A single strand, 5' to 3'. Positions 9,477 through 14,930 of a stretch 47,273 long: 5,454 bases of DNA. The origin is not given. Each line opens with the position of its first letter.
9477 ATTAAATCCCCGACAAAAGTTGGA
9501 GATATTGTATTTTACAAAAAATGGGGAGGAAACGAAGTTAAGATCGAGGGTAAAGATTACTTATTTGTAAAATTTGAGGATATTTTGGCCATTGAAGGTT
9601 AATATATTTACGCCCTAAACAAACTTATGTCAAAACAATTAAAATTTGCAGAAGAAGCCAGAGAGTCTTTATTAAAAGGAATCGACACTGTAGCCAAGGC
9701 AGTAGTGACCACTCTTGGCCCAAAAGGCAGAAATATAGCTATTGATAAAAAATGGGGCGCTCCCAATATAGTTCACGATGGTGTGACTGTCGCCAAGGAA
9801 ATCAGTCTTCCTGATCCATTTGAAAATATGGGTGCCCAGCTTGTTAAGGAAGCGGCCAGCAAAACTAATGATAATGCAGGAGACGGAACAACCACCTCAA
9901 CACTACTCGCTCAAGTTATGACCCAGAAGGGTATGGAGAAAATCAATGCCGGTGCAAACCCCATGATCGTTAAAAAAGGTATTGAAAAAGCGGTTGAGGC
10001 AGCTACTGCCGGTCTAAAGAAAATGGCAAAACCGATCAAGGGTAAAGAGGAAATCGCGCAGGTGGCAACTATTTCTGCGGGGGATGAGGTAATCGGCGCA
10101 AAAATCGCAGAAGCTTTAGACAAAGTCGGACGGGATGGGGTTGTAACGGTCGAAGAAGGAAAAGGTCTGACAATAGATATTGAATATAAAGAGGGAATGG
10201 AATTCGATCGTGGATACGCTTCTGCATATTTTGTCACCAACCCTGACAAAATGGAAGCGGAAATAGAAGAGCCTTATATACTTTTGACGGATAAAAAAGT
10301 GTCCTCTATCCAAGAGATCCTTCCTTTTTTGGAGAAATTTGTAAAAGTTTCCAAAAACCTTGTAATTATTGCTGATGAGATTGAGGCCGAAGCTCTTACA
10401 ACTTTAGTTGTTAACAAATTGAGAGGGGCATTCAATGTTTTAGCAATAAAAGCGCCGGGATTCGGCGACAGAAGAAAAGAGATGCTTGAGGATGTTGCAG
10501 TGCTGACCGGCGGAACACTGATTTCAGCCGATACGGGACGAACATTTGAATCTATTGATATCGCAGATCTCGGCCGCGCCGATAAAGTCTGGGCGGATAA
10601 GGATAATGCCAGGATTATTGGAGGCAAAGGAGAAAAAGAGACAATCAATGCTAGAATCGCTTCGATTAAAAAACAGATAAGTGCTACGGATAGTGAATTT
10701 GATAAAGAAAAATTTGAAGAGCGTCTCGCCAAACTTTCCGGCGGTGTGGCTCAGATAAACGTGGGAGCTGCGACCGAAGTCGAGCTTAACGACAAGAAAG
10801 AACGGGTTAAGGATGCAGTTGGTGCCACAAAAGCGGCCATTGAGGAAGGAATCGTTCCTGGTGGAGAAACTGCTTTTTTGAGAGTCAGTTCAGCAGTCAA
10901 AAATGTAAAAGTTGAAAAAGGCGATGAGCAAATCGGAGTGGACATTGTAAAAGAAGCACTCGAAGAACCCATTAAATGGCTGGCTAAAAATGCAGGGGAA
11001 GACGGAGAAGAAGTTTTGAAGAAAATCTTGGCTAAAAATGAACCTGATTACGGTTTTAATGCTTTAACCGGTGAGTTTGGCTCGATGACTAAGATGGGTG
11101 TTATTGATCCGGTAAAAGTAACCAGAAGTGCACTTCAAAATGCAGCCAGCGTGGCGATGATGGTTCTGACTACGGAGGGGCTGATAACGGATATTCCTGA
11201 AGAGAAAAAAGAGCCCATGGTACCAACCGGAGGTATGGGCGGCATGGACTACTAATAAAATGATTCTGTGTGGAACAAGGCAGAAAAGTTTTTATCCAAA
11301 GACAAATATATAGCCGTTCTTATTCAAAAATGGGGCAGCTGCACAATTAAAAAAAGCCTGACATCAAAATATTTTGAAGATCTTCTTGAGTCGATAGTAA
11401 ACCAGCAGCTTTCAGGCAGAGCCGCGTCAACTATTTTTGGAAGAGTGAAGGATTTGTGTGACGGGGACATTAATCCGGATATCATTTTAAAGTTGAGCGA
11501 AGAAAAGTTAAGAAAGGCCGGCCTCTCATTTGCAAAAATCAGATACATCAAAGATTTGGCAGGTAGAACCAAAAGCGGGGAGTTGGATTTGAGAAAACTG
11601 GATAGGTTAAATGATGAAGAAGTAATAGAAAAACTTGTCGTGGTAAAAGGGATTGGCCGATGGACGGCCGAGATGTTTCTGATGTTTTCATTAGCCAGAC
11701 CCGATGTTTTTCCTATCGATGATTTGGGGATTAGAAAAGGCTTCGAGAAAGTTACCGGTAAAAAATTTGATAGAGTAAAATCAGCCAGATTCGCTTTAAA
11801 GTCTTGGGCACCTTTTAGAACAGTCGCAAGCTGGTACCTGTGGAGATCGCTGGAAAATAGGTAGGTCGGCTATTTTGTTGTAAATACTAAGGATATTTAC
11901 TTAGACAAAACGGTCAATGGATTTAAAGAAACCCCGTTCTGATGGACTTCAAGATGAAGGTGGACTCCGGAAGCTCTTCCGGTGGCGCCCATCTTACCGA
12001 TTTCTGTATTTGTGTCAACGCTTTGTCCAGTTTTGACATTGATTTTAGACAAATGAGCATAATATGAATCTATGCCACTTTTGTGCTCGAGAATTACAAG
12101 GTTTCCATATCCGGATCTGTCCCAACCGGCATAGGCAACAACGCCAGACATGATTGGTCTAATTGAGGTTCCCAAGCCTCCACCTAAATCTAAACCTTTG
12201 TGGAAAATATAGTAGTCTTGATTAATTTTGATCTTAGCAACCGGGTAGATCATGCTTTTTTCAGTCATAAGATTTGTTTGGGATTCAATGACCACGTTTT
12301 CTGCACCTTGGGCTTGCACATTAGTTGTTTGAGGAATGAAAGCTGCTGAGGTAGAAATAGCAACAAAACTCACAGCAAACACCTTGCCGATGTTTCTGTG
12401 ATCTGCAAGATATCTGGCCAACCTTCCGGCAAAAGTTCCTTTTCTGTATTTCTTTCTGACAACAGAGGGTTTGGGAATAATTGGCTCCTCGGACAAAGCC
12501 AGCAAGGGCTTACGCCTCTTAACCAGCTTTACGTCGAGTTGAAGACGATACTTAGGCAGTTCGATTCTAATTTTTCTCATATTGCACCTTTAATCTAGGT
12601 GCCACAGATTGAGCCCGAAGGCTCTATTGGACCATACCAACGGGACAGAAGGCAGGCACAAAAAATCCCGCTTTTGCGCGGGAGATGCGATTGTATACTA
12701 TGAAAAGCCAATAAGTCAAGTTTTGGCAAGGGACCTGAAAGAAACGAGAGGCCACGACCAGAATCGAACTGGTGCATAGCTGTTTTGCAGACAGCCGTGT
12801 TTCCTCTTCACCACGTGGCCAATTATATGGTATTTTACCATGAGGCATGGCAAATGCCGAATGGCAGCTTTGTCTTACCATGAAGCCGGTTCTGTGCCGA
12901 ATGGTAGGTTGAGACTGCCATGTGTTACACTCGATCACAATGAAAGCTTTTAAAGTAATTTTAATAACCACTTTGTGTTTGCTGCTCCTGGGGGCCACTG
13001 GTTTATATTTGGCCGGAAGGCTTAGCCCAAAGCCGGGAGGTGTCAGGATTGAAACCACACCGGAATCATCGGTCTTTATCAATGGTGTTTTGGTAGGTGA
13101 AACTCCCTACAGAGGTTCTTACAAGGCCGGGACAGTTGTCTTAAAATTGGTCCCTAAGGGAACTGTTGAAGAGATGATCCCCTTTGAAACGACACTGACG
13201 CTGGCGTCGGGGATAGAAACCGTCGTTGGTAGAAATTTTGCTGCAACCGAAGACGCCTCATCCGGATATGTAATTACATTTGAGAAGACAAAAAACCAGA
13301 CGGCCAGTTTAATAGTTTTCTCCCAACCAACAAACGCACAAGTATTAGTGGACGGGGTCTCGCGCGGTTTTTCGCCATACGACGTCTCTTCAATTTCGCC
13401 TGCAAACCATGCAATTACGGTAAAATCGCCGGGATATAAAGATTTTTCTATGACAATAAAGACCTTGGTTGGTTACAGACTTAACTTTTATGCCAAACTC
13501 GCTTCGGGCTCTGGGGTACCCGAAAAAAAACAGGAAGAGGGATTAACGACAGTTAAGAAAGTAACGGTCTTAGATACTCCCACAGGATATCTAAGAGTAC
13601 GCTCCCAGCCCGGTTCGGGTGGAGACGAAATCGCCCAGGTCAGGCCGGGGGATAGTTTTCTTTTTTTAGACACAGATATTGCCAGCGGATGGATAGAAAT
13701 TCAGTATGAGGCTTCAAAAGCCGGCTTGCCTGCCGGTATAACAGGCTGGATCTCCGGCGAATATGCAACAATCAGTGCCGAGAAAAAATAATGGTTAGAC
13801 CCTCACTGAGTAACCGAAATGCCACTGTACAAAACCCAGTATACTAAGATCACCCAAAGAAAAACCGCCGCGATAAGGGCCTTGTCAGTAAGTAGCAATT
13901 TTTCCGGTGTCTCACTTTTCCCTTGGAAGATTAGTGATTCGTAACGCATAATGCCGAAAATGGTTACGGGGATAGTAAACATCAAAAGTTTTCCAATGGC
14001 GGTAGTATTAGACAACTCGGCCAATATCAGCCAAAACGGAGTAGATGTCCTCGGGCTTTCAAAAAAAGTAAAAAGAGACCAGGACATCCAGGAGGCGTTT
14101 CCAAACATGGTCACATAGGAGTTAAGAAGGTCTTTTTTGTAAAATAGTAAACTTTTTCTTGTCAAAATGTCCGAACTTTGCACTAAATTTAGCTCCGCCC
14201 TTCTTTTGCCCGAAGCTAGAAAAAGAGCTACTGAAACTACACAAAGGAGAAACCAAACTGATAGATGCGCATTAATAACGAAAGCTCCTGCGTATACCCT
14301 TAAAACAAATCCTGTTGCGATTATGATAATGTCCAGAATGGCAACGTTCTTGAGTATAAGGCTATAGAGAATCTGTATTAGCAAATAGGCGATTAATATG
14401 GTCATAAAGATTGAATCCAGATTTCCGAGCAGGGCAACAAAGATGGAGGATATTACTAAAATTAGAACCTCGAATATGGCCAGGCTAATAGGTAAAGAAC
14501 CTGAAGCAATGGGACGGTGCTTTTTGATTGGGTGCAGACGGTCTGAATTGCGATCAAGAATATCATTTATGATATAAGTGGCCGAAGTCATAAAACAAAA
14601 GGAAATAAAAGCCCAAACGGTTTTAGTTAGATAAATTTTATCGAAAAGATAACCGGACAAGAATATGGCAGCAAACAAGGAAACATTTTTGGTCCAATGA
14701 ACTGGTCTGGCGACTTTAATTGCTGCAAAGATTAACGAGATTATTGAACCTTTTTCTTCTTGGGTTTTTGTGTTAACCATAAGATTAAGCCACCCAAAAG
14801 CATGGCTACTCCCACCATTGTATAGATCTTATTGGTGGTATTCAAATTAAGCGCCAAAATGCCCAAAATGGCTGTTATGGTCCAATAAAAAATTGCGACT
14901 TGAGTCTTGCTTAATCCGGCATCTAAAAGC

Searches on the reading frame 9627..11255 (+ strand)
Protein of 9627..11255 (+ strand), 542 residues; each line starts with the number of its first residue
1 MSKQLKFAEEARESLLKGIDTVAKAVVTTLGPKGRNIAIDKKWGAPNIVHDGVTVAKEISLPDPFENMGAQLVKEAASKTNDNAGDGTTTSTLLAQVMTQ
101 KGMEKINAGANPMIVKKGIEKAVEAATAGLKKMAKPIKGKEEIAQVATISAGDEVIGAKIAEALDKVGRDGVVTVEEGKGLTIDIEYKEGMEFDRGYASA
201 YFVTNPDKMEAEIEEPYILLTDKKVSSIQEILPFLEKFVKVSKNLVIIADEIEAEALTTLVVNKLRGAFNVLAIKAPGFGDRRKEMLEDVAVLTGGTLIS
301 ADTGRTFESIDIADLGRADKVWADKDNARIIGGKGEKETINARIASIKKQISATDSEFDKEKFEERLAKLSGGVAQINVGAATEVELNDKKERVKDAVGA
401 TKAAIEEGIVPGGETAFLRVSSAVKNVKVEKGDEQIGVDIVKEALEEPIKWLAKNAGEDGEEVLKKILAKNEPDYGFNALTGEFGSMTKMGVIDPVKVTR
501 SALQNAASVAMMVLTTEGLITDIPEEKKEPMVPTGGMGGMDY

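Call 7: search_protein_families(library=pfam, max_evalue=0.001, proteins=[window:9627-11255:+])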
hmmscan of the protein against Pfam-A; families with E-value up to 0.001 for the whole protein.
window:9627-11255:+ (542 aa): 1 family
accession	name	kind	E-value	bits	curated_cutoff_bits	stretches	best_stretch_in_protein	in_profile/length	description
PF00118.29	Cpn60_TCP1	-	1.7e-72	245.1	34.3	1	22-522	1-488/490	TCP-1/cpn60 chaperonin family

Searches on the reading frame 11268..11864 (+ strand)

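Call 7: search_protein_families(library=pfam, max_evalue=0.001, proteins=[window:11268-11864:+])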
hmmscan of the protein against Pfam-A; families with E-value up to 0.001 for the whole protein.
window:11268-11864:+ (198 aa): 1 family
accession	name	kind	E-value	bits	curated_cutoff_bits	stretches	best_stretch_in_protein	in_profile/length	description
PF00730.31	HhH-GPD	-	5e-13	49.8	26.2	1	42-180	3-106/108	HhH-GPD superfamily base excision DNA repair protein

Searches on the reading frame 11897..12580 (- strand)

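Call 8: search_protein_families(library=pfam, max_evalue=0.001, proteins=[window:11897-12580:-])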
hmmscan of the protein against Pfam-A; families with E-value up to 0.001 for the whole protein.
window:11897-12580:- (227 aa): 1 family
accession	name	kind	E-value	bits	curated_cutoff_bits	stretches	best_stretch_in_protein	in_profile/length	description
PF01551.29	Peptidase_M23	-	7.6e-30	103.4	28.7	1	126-221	2-96/96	Peptidase family M23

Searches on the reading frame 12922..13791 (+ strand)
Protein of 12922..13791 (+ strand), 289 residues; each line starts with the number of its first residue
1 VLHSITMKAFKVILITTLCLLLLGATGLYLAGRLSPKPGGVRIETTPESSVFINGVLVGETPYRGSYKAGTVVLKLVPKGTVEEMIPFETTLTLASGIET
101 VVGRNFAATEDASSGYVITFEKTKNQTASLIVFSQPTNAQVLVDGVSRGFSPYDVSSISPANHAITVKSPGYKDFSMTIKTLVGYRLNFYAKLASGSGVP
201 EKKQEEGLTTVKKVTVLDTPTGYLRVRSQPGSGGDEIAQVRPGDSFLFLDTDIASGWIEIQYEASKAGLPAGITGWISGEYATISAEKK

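Call 8: search_protein_families(library=pfam, max_evalue=0.001, proteins=[window:12922-13791:+])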
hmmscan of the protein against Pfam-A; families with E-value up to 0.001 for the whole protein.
window:12922-13791:+ (289 aa): 2 families
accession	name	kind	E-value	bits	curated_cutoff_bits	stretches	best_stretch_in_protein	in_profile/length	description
PF08308.17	PEGA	-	1e-17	64.2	20.8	1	128-193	2-67/71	PEGA domain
PF08239.17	SH3_3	-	2.1e-06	28.3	27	1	223-281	2-52/54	Bacterial SH3 domain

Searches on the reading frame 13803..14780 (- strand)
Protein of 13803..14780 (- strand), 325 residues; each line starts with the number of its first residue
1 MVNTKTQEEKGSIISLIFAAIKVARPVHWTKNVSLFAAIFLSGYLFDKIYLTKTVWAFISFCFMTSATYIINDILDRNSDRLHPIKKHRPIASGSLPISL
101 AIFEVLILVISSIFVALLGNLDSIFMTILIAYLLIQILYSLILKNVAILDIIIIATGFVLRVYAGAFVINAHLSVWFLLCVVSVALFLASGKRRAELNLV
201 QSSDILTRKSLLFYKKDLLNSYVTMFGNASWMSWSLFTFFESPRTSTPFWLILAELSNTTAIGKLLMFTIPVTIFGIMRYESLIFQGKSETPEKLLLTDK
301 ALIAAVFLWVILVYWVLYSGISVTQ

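Call 8: search_protein_families(library=pfam, max_evalue=0.001, proteins=[window:13803-14780:-])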
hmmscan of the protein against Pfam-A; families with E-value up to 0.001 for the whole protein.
window:13803-14780:- (325 aa): 1 family
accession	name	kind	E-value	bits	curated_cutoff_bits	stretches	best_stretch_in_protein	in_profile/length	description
PF01040.23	UbiA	-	5e-20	72.3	34.2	1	39-187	9-153/250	UbiA prenyltransferase family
